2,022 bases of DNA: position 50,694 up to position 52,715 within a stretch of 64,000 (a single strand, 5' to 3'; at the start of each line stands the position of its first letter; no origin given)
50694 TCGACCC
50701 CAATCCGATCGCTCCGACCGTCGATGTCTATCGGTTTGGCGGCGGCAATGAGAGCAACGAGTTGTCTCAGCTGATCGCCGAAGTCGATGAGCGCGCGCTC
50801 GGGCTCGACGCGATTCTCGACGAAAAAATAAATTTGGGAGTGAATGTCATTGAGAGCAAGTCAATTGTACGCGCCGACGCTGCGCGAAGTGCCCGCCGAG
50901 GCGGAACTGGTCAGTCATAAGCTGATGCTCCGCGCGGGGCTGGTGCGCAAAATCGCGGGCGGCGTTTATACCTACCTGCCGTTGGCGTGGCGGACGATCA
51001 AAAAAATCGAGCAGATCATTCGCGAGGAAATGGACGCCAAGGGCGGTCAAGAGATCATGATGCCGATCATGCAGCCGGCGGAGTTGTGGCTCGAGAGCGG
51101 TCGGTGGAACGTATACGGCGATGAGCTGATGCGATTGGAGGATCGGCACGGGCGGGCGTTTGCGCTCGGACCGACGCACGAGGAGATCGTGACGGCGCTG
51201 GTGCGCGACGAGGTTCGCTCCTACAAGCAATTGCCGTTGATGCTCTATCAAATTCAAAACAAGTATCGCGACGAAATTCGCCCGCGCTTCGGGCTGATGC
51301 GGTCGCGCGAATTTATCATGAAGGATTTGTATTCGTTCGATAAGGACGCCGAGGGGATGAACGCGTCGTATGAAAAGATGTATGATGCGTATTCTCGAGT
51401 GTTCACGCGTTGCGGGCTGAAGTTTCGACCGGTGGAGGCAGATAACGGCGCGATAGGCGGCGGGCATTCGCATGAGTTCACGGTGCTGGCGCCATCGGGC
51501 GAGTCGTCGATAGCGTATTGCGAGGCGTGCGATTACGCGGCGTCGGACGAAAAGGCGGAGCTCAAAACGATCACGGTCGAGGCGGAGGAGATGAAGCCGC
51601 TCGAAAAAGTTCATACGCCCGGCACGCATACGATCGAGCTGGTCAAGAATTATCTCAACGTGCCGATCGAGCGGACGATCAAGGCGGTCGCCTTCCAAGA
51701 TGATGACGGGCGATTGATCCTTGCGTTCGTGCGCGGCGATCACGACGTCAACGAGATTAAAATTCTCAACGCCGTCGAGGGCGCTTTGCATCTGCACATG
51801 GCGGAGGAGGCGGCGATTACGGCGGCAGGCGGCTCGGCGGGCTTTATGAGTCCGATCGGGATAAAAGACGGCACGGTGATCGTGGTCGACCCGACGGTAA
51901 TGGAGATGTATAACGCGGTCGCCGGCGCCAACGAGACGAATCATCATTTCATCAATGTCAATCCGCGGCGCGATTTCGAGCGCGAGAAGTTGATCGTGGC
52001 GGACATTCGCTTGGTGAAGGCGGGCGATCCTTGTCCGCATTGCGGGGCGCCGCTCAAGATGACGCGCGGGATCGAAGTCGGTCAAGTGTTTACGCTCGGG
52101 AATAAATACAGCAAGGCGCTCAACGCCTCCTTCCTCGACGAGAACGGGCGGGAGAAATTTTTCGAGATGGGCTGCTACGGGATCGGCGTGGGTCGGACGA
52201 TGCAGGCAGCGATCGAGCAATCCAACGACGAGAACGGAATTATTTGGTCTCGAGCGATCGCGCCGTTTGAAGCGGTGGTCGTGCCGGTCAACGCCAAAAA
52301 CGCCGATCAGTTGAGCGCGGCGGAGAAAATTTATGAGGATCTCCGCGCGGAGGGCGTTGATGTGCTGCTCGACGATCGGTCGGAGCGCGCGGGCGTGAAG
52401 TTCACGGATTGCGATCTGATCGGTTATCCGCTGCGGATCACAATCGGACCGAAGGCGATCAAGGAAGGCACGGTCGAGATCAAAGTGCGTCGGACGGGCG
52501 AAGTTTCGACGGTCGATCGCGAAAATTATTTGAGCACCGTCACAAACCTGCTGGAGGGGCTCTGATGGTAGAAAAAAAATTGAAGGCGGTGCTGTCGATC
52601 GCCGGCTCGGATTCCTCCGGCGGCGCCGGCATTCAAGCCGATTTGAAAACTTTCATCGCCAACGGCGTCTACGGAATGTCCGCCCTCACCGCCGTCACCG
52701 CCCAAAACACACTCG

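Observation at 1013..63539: Hyper-abundant 12-bp palindrome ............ scattered through coding sequence in all three reading phases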

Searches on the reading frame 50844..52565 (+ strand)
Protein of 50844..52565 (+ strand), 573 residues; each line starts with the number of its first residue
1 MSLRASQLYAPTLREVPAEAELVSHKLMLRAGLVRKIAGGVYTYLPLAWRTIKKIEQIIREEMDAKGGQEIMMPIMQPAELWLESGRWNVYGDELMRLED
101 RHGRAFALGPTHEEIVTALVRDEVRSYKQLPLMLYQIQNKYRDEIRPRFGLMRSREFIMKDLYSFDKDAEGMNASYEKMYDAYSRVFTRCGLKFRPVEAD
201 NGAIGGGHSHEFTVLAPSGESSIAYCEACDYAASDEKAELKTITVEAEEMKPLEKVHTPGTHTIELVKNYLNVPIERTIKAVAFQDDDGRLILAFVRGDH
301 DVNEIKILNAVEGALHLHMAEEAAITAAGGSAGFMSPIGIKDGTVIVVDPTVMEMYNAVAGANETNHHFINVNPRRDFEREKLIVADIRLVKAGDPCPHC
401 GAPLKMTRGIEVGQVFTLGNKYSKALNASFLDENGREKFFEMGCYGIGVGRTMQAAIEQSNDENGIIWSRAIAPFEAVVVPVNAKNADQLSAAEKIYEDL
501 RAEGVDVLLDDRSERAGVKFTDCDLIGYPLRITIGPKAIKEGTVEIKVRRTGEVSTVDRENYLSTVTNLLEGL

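Call 9: search_protein_families(library=ncbifam, proteins=[window:50844-52565:+])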
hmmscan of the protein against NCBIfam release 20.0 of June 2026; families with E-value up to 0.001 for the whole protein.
window:50844-52565:+ (573 aa): 14 families
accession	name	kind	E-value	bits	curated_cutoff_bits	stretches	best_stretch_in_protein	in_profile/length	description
NF006625.0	PRK09194.1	equivalog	3.6e-241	801.9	558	1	4-566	2-558/559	proline--tRNA ligase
TIGR00409.1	proS_fam_II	equivalog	5.3e-218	725.5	306.7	1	3-566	1-565/568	proline--tRNA ligase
NF008979.1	PRK12325.1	exception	4.5e-162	539.9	550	2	4-241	2-240/437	proline--tRNA ligase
TIGR00408.1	proS_fam_I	equivalog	8.3e-40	137.1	437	2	404-571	213-382/475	proline--tRNA ligase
TIGR00418.1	thrS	equivalog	3.1e-27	95.7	383.65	2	36-194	188-346/565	threonine--tRNA ligase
NF003211.1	PRK04173.1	equivalog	2.4e-19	69.6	312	2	449-558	331-446/454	glycine--tRNA ligase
NF003068.0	PRK03991.1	equivalog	4e-17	61.8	484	2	468-572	493-594/613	threonine--tRNA ligase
TIGR00389.1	glyS_dimeric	equivalog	1.1e-14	53.9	243.3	2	466-557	463-552/565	glycine--tRNA ligase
TIGR00442.1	hisS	equivalog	9.9e-13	47.8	286.75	2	40-171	5-134/406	histidine--tRNA ligase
TIGR00414.1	serS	equivalog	6.6e-07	28.7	301.65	1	63-205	187-329/418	serine--tRNA ligase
TIGR00011.1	YbaK_EbsC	equivalog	5e-06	26.3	153.25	1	266-355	30-119/152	Cys-tRNA(Pro) deacylase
NF011500.0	PRK14938.1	equivalog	3.6e-05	22.9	362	1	449-556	249-353/387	Ser-tRNA(Thr) hydrolase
NF011484.0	PRK14894.1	equivalog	0.00046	18.5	1050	0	124-161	158-195/539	glycine--tRNA ligase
TIGR00443.1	hisZ_biosyn_reg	equivalog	0.00049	19.3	271.65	1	44-143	3-99/314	ATP phosphoribosyltransferase regulatory subunit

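Call 10: find_encoding_contigs(protein=window:50844-52565:+, flank=10000, max_places=6)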
Protein window:50844-52565:+ (573 aa): no gene with exactly this product is on record in the collection.

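Call 11: find_homologous_proteins(query=window:50844-52565:+, max_evalue=1e-50)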
Query window:50844-52565:+ (573 aa): 8000 proteins with E <= 1e-50 among 8000 candidates; the best 120 are listed.
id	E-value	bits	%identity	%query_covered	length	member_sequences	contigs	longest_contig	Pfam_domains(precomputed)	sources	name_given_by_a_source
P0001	0.0e+0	1283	100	99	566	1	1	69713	PF03129.26,PF00587.31,PF04073.21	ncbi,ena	-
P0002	0.0e+0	1257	98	99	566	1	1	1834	PF03129.26,PF00587.31,PF04073.21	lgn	-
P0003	0.0e+0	1250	97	99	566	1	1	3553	PF03129.26,PF00587.31,PF04073.21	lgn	-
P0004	0.0e+0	1210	92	100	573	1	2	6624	PF03129.26,PF00587.31,PF04073.21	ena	-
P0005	0.0e+0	1208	92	100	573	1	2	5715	PF03129.26,PF00587.31,PF04073.21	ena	-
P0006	0.0e+0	1207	92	100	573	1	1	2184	PF03129.26,PF00587.31,PF04073.21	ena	-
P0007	0.0e+0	1206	92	100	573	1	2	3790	PF03129.26,PF00587.31,PF04073.21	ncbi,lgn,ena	-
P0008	0.0e+0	1204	91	100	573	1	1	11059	PF03129.26,PF00587.31,PF04073.21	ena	-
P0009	0.0e+0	1201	90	100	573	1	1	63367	PF03129.26,PF00587.31,PF04073.21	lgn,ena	-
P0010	0.0e+0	1199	91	100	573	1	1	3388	PF03129.26,PF00587.31,PF04073.21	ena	-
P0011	0.0e+0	1198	90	100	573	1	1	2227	PF03129.26,PF00587.31,PF04073.21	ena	-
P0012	0.0e+0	1197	90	100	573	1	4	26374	PF03129.26,PF00587.31,PF04073.21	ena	-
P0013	0.0e+0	1197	91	100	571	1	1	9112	PF03129.26,PF00587.31,PF04073.21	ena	-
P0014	0.0e+0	1196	91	100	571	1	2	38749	PF03129.26,PF00587.31,PF04073.21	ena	-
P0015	0.0e+0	1196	90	100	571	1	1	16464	PF03129.26,PF00587.31,PF04073.21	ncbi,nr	ncbi:MAG: proline--tRNA ligase [Selenomonadaceae bacterium]|nr:proline--tRNA ligase [Selenomonadacea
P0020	0.0e+0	1146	87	99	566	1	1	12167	PF03129.26,PF00587.31,PF04073.21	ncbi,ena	-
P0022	0.0e+0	1095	82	100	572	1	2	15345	PF03129.26,PF00587.31,PF04073.21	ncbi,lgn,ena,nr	ncbi:MAG: proline--tRNA ligase [Selenomonadaceae bacterium]|nr:proline--tRNA ligase [Selenomonadacea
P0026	0.0e+0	1087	81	100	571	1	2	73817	PF03129.26,PF00587.31,PF04073.21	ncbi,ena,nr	ncbi:MAG: proline--tRNA ligase [Selenomonadaceae bacterium]|nr:proline--tRNA ligase [Selenomonadacea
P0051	0.0e+0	1053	80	100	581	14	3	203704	PF03129.26,PF00587.31,PF04073.21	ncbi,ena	-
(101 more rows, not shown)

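Call 18: find_encoding_contigs(protein=P0001, flank=10000, max_places=3)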
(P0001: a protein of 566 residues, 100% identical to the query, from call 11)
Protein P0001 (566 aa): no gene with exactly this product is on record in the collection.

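Call 19: find_encoding_contigs(protein=P0009, flank=10000, max_places=3)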
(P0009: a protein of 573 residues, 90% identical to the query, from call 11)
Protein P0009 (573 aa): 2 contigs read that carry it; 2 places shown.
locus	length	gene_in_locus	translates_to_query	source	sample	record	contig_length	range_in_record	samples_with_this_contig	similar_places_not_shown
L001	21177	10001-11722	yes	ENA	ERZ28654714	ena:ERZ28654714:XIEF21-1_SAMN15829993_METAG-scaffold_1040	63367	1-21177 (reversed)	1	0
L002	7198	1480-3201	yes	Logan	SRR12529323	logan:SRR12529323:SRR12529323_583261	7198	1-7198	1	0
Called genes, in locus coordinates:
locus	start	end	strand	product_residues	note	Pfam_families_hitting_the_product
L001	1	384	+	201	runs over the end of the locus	PF04350:PilO (weak)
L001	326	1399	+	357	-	PF01264:Chorismate_synt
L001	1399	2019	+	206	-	PF05949:DUF881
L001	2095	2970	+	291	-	PF02401:LYTB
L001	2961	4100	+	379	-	PF17092:PCB_OB (faint), PF00575:S1, PF21710:Spt6_S1 (faint), PF00575:S1, PF23459:S1_RRP5 (weak)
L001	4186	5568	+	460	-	PF17820:PDZ_6, PF19238:Radical_SAM_2, PF04055:Radical_SAM (faint), PF04459:DUF512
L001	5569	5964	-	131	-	PF00903:Glyoxalase, PF13669:Glyoxalase_4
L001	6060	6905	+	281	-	-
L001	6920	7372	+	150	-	PF00383:dCMP_cyt_deam_1, PF14437:MafB19-deam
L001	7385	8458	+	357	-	PF04551:GcpE, PF26540:GcpE_C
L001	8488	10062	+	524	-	PF00353:HemolysinCabind (weak)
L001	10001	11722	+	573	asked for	PF00587:tRNA-synt_2b, PF04073:tRNA_edit, PF03129:HGTP_anticodon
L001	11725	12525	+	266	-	PF01256:Carb_kinase (faint), PF08543:Phos_pyr_kin, PF00294:PfkB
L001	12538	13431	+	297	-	PF00126:HTH_1, PF03466:LysR_substrate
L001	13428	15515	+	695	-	PF01751:Toprim, PF01131:Topoisom_bac, PF01396:Zn_ribbon_Top1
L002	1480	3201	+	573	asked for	PF00587:tRNA-synt_2b, PF04073:tRNA_edit, PF03129:HGTP_anticodon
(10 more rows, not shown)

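Call 22: find_related_loci(query=A1, collection=genome_contigs, flank=10000)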
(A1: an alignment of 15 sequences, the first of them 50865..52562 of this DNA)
Query A1 (566 aa) in genome_contigs; peptide patterns used: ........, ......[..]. (x = any residue, [..] = any of these).
600 stretches matched a pattern (row limit reached: there are more); 591 encode a relative of the query (tblastn E <= 1e-3); the best 80 are kept; 80 distinct loci.
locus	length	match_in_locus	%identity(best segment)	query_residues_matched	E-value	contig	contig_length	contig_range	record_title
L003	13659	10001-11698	79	1-566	0e+0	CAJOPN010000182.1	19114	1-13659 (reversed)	uncultured Selenomonadaceae bacterium isolate Rumen_Coassembly_mag_2278 genome assembly, contig: k87_23391446, whole gen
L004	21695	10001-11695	79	1-566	0e+0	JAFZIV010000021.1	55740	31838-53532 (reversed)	MAG: Selenomonadaceae bacterium isolate RGIG7806 Water_buffalos_Reticulum-1__c230165, whole genome shotgun sequence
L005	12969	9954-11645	79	1-566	0e+0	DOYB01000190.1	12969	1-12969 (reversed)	MAG TPA_asm: Selenomonas sp. isolate UBA9786 contig_109243, whole genome shotgun sequence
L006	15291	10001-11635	80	1-546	0e+0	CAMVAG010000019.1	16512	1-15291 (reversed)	MAG TPA_asm: uncultured Selenomonadales bacterium isolate SRR8387719_bin.48_metaWRAP_v1.3_MAG genome assembly, contig: E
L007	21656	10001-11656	79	1-552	0e+0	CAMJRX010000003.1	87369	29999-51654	MAG: uncultured Selenomonadales bacterium isolate SRR12081294_bin.75_metaWRAP_v1.3_MAG genome assembly, contig: ERZ12289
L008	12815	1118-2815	77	1-566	0e+0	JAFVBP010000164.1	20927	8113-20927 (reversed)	MAG: Selenomonadaceae bacterium isolate RGIG5022 Roe_deer_Rumen.Co__c726576, whole genome shotgun sequence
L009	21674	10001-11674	76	1-559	0e+0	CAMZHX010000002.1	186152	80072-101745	MAG TPA_asm: uncultured Selenomonadales bacterium isolate SRR10912539_bin.47_metaWRAP_v1.3_MAG genome assembly, contig:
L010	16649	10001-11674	76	1-559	0e+0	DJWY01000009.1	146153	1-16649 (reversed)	MAG TPA_asm: Selenomonadales bacterium UBA7018 UBA7018_contig_231, whole genome shotgun sequence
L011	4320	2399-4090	73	1-566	0e+0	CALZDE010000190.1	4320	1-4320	MAG: uncultured Selenomonadaceae bacterium isolate SRR14474052_bin.9_metaWRAP_v1.3_MAG genome assembly, contig: ERZ94239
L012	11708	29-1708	76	1-563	0e+0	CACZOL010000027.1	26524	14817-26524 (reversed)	MAG: uncultured Selenomonadaceae bacterium isolate RUG12799 genome assembly, contig: RUG12799_asm_27, whole genome shotg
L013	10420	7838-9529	74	1-566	0e+0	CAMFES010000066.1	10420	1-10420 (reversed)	MAG: uncultured Veillonellaceae bacterium isolate SRR11489782_bin.42_metaWRAP_v1.3_MAG genome assembly, contig: ERZ11466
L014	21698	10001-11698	72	1-566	0e+0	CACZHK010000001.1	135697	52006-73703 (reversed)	MAG: Selenomonas ruminantium isolate RUG12626 genome assembly, contig: RUG12626_asm_1, whole genome shotgun sequence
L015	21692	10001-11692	72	1-566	0e+0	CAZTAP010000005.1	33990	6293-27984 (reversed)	MAG TPA_asm: uncultured Selenomonadaceae bacterium isolate binchicken_co41_280 genome assembly, contig: NODE_482_length_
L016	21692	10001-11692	72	1-566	0e+0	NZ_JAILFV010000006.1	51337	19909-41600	MAG: Anaerovibrio sp. isolate RUI081 k141_1672256_flag=0_multi=18.8201_len=51337, whole genome shotgun sequence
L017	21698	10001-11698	73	1-566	0e+0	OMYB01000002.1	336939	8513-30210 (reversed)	uncultured Selenomonadales bacterium isolate RUG072 genome assembly, contig: scaffold_19, whole genome shotgun sequence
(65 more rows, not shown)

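Call 28: find_encoding_contigs(protein=P0026, flank=10000, max_places=2)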
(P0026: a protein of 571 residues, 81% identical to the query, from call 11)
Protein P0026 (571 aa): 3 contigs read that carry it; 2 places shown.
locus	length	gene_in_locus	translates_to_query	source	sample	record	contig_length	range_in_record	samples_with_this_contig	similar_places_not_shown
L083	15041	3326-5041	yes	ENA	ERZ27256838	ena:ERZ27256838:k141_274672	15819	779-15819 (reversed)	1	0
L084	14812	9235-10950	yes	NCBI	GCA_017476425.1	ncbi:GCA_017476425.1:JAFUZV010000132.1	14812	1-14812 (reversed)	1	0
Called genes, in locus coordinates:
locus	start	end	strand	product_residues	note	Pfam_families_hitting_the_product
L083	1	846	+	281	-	?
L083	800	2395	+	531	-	PF01555:N6_N4_Mtase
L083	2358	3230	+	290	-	PF04909:Amidohydro_2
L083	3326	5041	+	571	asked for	PF00587:tRNA-synt_2b, PF04073:tRNA_edit, PF03129:HGTP_anticodon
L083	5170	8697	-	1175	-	PF01855:POR_N, PF02780:Transketolase_C (weak), PF17147:PFOR_II, PF01558:POR, PF10371:EKR, PF00037:Fer4, PF12838:Fer4_7, PF02775:TPP_enzyme_C, +8 more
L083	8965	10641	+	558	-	PF00072:Response_reg (weak), PF00990:GGDEF, PF00563:EAL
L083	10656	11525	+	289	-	PF13578:Methyltransf_24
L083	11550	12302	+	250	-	PF01263:Aldose_epim (weak)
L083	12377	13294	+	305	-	-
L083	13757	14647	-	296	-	PF03328:HpcH_HpaI, PF15617:C-C_Bond_Lyase (weak)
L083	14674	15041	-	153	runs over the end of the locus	PF19315:MC_hydratase, PF01575:MaoC_dehydratas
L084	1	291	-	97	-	?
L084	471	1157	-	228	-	PF01926:MMR_HSR1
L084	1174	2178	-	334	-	PF05049:IIGP (weak), PF04548:AIG1 (weak), PF00350:Dynamin_N (faint), PF01926:MMR_HSR1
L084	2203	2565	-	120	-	PF12844:HTH_19 (weak), PF13560:HTH_31 (weak), PF01381:HTH_3, PF13443:HTH_26 (weak)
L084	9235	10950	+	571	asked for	PF00587:tRNA-synt_2b, PF04073:tRNA_edit, PF03129:HGTP_anticodon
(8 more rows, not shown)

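Call 29: find_encoding_contigs(protein=P0020, flank=10000, max_places=2)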
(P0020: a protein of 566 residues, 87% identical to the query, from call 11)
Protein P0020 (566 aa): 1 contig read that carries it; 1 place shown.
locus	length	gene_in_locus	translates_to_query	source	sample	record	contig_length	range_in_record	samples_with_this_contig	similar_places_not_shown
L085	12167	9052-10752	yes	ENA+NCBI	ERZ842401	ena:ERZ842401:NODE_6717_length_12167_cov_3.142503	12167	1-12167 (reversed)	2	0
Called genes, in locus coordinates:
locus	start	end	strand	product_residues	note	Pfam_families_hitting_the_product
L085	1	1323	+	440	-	?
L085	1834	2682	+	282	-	-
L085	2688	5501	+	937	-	PF20464:MmeI_N, PF20465:MmeI_hel, PF20473:MmeI_Mtase, PF20466:MmeI_TRD, PF20467:MmeI_C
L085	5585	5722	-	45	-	-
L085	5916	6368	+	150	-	PF00383:dCMP_cyt_deam_1, PF14437:MafB19-deam (weak)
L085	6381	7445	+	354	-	PF04551:GcpE, PF26540:GcpE_C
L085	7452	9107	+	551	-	PF00353:HemolysinCabind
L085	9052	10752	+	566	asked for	PF00587:tRNA-synt_2b, PF04073:tRNA_edit, PF03129:HGTP_anticodon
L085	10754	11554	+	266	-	PF08543:Phos_pyr_kin, PF00294:PfkB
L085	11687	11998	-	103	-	PF08299:Bac_DnaA_C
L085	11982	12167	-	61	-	?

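Call 30: find_encoding_contigs(protein=P0022, flank=10000, max_places=2)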
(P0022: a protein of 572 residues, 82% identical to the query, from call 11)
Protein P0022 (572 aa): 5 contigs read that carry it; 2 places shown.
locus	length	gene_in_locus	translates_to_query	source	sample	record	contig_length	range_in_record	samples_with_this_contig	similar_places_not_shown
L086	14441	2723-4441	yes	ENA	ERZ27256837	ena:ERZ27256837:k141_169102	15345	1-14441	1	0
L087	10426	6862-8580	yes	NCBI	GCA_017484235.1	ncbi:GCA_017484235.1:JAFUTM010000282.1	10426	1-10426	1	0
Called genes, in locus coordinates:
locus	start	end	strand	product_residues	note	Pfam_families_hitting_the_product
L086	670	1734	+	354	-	PF00180:Iso_dh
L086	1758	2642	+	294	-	PF01531:Glyco_transf_11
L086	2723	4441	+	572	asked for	PF00587:tRNA-synt_2b, PF04073:tRNA_edit, PF03129:HGTP_anticodon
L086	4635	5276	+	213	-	PF11967:RecO_N, PF02565:RecO_C (weak)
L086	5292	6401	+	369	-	PF03033:Glyco_transf_28, PF04101:Glyco_tran_28_C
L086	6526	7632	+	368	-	PF02608:Bmp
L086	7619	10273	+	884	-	PF00512:HisKA, PF02518:HATPase_c, PF00072:Response_reg, PF01627:Hpt (faint)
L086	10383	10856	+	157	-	PF00188:CAP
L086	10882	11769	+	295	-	-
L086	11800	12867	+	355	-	-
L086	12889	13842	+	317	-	PF13414:TPR_11, PF13431:TPR_17 (faint), PF13432:TPR_16 (faint), PF13424:TPR_12 (weak), PF00515:TPR_1, PF07719:TPR_2 (weak), PF13181:TPR_8 (weak), PF13414:TPR_11, +1 more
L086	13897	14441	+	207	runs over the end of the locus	PF03783:CsgG, PF13036:LpoB, PF16539:FlgT_M (weak)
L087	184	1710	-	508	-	PF00795:CN_hydrolase (faint), PF02540:NAD_synthase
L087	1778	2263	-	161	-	PF04073:tRNA_edit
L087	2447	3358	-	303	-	PF02169:LPP20 (weak)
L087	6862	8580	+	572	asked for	PF00587:tRNA-synt_2b, PF04073:tRNA_edit, PF03129:HGTP_anticodon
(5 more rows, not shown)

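Call 62: find_encoding_contigs(protein=P0014, flank=10000, max_places=2)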
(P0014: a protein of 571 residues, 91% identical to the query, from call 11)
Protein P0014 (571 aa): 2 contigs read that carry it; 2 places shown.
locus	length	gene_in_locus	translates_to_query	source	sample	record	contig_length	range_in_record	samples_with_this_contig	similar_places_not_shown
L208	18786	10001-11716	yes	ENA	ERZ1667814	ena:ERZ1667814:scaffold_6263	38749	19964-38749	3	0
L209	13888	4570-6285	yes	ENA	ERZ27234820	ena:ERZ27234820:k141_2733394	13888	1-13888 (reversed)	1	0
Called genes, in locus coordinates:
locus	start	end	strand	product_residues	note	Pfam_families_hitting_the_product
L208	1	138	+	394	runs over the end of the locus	-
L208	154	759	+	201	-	PF04350:PilO (weak)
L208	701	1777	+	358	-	PF01264:Chorismate_synt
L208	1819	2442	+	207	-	PF05949:DUF881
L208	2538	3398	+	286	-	PF02401:LYTB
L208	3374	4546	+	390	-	PF17092:PCB_OB (faint), PF00575:S1, PF23459:S1_RRP5 (weak)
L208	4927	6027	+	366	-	PF19238:Radical_SAM_2, PF04459:DUF512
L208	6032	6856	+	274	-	-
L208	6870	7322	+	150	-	PF00383:dCMP_cyt_deam_1, PF14437:MafB19-deam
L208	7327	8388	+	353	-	PF04551:GcpE, PF26540:GcpE_C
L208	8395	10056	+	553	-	PF00353:HemolysinCabind (weak)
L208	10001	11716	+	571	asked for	PF00587:tRNA-synt_2b, PF04073:tRNA_edit, PF03129:HGTP_anticodon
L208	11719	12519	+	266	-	PF08543:Phos_pyr_kin, PF00294:PfkB (weak)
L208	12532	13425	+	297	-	PF00126:HTH_1, PF03466:LysR_substrate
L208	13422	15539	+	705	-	PF01751:Toprim, PF01131:Topoisom_bac, PF01396:Zn_ribbon_Top1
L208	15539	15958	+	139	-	PF07883:Cupin_2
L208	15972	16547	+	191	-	PF02525:Flavodoxin_2 (weak), PF12682:Flavodoxin_4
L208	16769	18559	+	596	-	PF02776:TPP_enzyme_N, PF00205:TPP_enzyme_M, PF02775:TPP_enzyme_C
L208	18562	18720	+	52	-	-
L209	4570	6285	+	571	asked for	PF00587:tRNA-synt_2b, PF04073:tRNA_edit, PF03129:HGTP_anticodon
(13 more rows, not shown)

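Call 63: find_encoding_contigs(protein=P0051, flank=10000, max_places=1)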
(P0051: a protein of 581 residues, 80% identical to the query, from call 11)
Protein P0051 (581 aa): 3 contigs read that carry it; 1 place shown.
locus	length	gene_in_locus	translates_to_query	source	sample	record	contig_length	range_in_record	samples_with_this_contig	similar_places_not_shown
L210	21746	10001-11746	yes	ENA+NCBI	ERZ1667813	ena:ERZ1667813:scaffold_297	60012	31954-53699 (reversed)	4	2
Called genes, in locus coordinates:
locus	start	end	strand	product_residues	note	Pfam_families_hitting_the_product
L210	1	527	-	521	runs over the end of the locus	PF00135:COesterase, PF20434:BD-FAE, PF07859:Abhydrolase_3 (faint)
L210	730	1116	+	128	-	PF13560:HTH_31, PF12844:HTH_19, PF01381:HTH_3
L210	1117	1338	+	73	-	PF00072:Response_reg (weak)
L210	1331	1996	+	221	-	-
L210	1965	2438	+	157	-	PF06580:His_kinase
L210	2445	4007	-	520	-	PF00672:HAMP, PF18947:HAMP_2 (faint), PF00015:MCPsignal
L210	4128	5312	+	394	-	PF00465:Fe-ADH, PF13685:Fe-ADH_2, PF25137:ADH_Fe_C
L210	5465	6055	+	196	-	PF02245:Pur_DNA_glyco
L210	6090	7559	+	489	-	PF00232:Glyco_hydro_1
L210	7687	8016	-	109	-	-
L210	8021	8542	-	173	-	PF00857:Isochorismatase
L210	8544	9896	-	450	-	PF00657:Lipase_GDSL, PF13472:Lipase_GDSL_2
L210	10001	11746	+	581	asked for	PF00587:tRNA-synt_2b, PF04073:tRNA_edit, PF03129:HGTP_anticodon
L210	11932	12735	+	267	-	PF00702:Hydrolase, PF08282:Hydrolase_3, PF12710:HAD (faint), PF05116:S6PP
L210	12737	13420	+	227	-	PF01128:IspD, PF12804:NTP_transf_3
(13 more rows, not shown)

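Call 80: list_cluster_members(proteins=[P0001, P0121])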
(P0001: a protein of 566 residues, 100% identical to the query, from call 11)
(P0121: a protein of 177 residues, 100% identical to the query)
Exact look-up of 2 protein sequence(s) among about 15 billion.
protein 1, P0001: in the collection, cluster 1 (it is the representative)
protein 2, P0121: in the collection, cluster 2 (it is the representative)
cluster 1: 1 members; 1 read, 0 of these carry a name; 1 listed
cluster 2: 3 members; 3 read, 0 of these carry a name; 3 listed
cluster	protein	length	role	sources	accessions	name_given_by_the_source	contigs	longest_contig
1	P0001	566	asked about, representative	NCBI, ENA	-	-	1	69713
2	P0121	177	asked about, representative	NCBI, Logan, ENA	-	-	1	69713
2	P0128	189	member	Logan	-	-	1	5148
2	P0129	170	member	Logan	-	-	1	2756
